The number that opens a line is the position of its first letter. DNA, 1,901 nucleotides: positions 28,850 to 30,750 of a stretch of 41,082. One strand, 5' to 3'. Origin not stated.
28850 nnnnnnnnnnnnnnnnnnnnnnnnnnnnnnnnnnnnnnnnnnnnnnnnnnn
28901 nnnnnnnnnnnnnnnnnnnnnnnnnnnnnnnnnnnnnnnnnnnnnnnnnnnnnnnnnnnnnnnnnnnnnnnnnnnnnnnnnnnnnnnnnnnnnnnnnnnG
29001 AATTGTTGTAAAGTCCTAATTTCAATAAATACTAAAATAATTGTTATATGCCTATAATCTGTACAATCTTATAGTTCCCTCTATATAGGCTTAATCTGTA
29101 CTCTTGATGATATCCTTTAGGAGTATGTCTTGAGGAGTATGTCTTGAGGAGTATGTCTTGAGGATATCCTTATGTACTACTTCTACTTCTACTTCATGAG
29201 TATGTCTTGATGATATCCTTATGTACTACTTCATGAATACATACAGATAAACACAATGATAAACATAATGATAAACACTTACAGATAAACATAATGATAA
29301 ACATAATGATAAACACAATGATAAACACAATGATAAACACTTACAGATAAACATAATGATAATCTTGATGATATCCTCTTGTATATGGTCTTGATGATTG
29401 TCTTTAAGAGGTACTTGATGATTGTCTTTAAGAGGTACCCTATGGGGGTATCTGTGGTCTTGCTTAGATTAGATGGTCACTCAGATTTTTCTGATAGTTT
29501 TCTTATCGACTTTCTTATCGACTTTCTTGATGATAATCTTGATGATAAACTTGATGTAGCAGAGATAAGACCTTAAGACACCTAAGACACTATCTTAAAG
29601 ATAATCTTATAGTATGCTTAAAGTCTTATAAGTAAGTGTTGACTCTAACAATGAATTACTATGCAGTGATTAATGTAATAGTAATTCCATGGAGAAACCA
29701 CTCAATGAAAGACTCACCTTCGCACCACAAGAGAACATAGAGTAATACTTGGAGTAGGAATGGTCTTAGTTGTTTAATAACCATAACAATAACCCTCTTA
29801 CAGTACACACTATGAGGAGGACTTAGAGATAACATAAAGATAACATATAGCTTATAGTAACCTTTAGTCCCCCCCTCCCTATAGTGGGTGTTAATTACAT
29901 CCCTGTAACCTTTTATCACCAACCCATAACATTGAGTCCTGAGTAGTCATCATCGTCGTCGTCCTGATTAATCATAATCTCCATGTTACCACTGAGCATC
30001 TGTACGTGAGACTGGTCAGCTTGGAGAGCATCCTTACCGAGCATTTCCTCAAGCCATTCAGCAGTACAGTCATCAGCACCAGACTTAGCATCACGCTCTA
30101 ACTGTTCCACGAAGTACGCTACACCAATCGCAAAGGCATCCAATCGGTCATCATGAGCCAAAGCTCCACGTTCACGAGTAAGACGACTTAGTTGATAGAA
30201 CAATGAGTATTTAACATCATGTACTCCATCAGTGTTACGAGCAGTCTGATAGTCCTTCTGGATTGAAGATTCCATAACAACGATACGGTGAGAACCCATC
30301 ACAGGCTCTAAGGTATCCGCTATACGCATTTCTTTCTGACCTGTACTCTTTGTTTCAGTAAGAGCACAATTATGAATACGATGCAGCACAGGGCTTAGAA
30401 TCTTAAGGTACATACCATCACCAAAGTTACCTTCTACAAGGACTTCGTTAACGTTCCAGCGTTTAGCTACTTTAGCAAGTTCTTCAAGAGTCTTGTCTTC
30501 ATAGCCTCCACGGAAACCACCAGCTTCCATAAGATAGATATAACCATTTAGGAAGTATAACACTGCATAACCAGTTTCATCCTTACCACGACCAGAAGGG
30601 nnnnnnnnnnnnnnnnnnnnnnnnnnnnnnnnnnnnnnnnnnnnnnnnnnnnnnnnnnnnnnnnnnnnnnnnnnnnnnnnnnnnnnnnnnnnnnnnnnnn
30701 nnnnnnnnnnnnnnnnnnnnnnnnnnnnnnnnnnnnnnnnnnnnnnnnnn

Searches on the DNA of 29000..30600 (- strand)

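Call 8: search_dna_similar(query=window:29000-30600:-, collection=phages, mode=distant, max_rows=40)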
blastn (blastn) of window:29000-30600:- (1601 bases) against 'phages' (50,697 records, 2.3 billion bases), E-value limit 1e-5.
Records with a match: 1252; places in all: 1256; records where one place covers at least 80% of the query: 0.
Best place of each record, by identity: 80-90% 29; 60-80% 1223.
By first word of the organism name: Klebsiella 411; Escherichia 268; Pseudomonas 136; Salmonella 92; Yersinia 84; Enterobacter 30; Vibrio 29; Pectobacterium 23; Citrobacter 18; Shigella 18; and 30 more.
By host as written in the record: - 222; Klebsiella pneumoniae 214; Escherichia coli 93; Yersinia pestis 38; Salmonella enterica subsp. enterica serovar Typhi 30; Klebsiella pneumoniae 135080 30; Pseudomonas putida KT2440 and Paw85 25; Vibrio cholerae 22; and 278 more.
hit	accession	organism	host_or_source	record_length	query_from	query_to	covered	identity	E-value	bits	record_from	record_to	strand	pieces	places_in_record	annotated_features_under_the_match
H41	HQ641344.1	Vibrio phage ICP3_2007_A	Vibrio cholerae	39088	1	754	41%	83.1%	4e-173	677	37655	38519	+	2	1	DNA packaging protein B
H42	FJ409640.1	Vibrio phage N4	sewage water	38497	1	754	42%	81.0%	1e-160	632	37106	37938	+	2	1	DNA packaging/maturation protein B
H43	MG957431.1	Vibrio phage Rostov-1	Vibrio cholerae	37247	1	754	42%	81.0%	1e-160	632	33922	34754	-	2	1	hypothetical protein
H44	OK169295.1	Vibrio phage Rostov 13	Vibrio cholerae O1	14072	1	754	42%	81.0%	1e-160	632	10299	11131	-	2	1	terminase large subunit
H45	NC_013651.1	Vibrio phage N4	sewage water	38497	1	754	42%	81.0%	1e-160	632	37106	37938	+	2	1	terminase large subunit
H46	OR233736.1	Vibrio phage 4141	Vibrio cholerae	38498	1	754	42%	81.0%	1e-160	632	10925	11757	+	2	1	terminase large subunit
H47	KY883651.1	Vibrio phage JSF20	Vibrio cholerae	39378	1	754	41%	83.2%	3e-174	678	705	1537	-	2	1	DNA packaging protein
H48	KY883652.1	Vibrio phage JSF24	Vibrio cholerae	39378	1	754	41%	83.2%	3e-174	678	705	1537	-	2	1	DNA packaging protein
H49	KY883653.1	Vibrio phage JSF34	Vibrio cholerae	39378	1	754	41%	83.2%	3e-174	678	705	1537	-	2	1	DNA packaging protein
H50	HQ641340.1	Vibrio phage ICP3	Vibrio cholerae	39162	1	754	41%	83.1%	4e-173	674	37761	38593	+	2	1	19: DNA packaging protein B | promoter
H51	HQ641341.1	Vibrio phage ICP3_2009_B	Vibrio cholerae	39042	1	754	41%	83.1%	4e-173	674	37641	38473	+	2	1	DNA packaging protein B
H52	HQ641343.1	Vibrio phage ICP3_2008_A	Vibrio cholerae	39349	1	754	41%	83.1%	4e-173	674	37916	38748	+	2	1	DNA packaging protein B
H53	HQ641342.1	Vibrio phage ICP3_2009_A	Vibrio cholerae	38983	1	754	41%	83.1%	4e-173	674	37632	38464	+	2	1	DNA packaging protein B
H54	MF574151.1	Vibrio phage JSF25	Vibrio sp.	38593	1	754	41%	83.1%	4e-173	674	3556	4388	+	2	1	DNA packaging protein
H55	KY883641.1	Vibrio phage JSF11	Vibrio cholerae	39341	1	754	41%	83.1%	4e-173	674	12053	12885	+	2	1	DNA packaging protein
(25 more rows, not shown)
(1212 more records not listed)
